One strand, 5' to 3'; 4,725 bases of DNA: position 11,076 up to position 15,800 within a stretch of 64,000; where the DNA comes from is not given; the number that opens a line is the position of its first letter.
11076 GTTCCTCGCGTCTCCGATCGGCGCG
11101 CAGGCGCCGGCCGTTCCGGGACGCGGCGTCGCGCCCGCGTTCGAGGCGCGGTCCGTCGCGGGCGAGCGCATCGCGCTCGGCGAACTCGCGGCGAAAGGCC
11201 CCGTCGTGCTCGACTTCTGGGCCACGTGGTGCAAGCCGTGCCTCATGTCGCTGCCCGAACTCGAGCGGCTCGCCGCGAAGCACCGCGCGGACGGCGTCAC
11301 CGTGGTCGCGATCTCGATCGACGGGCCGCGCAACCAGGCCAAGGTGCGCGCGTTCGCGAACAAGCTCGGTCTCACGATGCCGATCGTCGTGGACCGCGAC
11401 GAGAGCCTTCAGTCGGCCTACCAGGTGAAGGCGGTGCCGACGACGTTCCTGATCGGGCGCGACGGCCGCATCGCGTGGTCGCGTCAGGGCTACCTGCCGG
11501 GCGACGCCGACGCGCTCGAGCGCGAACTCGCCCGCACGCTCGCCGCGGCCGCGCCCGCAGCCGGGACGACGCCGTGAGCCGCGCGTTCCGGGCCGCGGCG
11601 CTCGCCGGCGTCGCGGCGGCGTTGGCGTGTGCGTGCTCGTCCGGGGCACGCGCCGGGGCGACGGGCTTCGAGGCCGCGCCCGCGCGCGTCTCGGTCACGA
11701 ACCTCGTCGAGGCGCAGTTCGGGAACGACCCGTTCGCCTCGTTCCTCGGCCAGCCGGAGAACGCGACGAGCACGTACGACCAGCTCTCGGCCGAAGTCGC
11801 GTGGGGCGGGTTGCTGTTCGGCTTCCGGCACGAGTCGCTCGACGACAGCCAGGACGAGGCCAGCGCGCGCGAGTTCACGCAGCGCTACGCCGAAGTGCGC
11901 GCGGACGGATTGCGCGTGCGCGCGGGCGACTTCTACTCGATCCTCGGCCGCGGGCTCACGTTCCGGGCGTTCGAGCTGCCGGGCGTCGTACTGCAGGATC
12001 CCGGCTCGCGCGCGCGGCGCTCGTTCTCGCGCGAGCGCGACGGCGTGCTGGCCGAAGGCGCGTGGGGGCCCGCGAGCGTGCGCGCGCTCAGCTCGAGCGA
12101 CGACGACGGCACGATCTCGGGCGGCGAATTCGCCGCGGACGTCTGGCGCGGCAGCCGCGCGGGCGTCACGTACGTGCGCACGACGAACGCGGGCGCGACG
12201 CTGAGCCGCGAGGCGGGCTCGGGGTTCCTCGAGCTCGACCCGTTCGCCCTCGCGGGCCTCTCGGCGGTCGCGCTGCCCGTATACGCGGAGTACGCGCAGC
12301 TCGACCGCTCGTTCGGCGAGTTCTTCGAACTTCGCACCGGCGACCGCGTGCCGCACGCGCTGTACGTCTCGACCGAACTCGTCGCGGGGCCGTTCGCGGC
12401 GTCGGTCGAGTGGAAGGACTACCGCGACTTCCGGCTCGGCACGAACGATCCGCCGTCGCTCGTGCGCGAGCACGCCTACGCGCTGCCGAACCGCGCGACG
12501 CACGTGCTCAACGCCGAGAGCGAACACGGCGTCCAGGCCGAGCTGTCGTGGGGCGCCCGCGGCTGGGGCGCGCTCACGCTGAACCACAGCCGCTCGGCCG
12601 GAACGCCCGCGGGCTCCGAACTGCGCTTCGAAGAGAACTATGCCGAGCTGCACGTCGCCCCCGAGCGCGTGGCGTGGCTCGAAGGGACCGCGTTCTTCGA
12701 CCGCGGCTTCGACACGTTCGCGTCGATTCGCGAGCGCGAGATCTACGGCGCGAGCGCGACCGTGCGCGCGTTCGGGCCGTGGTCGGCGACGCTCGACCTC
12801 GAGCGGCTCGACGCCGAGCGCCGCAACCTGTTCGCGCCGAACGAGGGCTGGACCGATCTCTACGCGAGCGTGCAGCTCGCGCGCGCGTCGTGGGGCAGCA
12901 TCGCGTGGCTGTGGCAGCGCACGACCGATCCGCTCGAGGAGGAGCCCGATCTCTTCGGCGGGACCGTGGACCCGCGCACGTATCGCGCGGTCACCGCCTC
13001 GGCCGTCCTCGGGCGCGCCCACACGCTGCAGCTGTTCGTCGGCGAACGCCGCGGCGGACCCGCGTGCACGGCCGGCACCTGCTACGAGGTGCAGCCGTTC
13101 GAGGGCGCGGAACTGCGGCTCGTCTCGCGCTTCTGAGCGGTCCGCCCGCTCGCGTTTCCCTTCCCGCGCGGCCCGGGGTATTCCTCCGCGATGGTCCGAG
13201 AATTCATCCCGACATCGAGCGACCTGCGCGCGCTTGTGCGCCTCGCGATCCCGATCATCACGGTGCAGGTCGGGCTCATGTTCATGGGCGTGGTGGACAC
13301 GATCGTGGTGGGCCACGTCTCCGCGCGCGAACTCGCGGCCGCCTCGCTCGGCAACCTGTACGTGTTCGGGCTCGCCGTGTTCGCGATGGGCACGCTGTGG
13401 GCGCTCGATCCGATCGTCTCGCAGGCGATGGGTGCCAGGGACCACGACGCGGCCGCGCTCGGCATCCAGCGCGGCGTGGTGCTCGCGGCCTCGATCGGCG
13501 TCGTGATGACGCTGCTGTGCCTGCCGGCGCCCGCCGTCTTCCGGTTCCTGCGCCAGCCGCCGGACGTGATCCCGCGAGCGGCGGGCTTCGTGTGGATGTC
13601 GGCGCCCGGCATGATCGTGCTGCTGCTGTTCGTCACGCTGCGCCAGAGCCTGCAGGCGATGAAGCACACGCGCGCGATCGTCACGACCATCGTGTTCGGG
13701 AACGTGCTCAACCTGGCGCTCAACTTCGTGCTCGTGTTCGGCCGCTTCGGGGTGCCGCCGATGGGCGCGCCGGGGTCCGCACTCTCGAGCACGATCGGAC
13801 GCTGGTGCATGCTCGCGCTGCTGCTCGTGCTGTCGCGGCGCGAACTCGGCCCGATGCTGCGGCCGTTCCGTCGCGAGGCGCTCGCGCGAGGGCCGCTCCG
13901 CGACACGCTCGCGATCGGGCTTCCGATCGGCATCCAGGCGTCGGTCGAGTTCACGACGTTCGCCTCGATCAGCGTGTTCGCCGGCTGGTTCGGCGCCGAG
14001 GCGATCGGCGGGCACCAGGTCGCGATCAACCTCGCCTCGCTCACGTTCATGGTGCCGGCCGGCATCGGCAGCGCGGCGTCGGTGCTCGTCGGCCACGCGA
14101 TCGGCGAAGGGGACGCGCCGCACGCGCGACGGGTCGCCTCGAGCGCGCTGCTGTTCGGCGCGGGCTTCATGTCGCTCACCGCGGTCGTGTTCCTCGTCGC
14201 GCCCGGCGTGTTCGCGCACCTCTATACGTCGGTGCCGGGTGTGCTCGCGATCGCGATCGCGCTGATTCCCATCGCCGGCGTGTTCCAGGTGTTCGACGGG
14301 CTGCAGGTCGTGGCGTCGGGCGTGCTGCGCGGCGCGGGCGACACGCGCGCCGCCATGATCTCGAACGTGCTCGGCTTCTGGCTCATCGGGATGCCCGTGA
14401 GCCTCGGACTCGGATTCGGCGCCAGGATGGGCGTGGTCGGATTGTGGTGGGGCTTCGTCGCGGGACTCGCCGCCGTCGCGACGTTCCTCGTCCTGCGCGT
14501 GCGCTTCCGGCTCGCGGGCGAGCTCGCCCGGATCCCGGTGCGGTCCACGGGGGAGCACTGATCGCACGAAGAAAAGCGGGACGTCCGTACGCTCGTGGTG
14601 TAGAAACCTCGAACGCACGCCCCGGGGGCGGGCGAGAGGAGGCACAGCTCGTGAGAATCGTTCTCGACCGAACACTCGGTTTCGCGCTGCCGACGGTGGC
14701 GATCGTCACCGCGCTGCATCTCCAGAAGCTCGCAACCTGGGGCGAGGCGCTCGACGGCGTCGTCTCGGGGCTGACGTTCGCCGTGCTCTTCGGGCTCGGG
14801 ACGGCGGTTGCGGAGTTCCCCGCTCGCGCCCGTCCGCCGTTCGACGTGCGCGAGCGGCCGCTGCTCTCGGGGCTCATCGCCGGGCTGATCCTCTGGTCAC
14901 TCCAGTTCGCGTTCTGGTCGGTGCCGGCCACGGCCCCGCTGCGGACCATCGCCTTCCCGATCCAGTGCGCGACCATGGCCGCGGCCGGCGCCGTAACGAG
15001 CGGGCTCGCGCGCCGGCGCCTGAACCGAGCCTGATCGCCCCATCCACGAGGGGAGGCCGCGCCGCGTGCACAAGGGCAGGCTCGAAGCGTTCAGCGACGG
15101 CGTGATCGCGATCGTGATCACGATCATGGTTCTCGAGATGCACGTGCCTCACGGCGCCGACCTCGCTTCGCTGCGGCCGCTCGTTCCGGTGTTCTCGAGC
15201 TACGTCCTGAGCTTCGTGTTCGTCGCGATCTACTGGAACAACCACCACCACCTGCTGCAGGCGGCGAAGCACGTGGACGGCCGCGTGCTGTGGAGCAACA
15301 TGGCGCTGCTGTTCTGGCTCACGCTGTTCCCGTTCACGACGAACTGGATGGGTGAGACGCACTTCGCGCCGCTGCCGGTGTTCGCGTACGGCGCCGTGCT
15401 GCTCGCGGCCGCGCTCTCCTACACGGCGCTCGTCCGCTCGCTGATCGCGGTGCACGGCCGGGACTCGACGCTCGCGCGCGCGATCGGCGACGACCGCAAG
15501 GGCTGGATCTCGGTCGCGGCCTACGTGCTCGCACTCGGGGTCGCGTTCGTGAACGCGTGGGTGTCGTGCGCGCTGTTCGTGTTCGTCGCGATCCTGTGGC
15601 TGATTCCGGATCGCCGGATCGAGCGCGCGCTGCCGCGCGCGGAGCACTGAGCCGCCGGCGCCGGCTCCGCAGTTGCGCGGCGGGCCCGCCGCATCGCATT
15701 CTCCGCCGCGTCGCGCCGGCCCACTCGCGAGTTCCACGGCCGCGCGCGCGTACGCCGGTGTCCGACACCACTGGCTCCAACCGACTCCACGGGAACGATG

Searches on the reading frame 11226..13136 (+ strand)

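Call 59: search_protein_families(library=pfam, proteins=[window:11226-13136:+], max_evalue=0.0001)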
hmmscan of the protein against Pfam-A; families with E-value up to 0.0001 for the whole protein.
window:11226-13136:+ (636 aa): 1 family
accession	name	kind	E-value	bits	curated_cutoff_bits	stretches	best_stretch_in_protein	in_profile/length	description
PF19494.5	DUF6029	-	1.6e-12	47.3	27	1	208-250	85-127/538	Family of unknown function (DUF6029)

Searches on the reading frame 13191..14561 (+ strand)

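Call 60: search_protein_families(library=pfam, proteins=[window:13191-14561:+], max_evalue=0.0001)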
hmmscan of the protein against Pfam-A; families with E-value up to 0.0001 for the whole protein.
window:13191-14561:+ (456 aa): 1 family
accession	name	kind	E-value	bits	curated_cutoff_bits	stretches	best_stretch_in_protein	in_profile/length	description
PF01554.23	MatE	-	2.4e-55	187.1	24.9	2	245-404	1-159/161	MatE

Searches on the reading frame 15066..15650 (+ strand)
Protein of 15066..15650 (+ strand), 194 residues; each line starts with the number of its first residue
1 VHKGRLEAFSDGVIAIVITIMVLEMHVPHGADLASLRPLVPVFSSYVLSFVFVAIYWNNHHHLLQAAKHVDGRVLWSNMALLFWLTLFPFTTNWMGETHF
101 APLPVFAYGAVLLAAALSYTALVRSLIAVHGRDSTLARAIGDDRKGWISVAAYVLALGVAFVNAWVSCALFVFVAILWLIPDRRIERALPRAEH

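Call 60: search_protein_families(library=pfam, proteins=[window:15066-15650:+], max_evalue=0.0001)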
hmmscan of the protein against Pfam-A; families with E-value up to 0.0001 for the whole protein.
window:15066-15650:+ (194 aa): 1 family
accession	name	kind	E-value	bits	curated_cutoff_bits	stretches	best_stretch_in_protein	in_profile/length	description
PF06736.16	TMEM175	-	5.6e-31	107.3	25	1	5-89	1-88/88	Endosomal/lysosomal potassium channel TMEM175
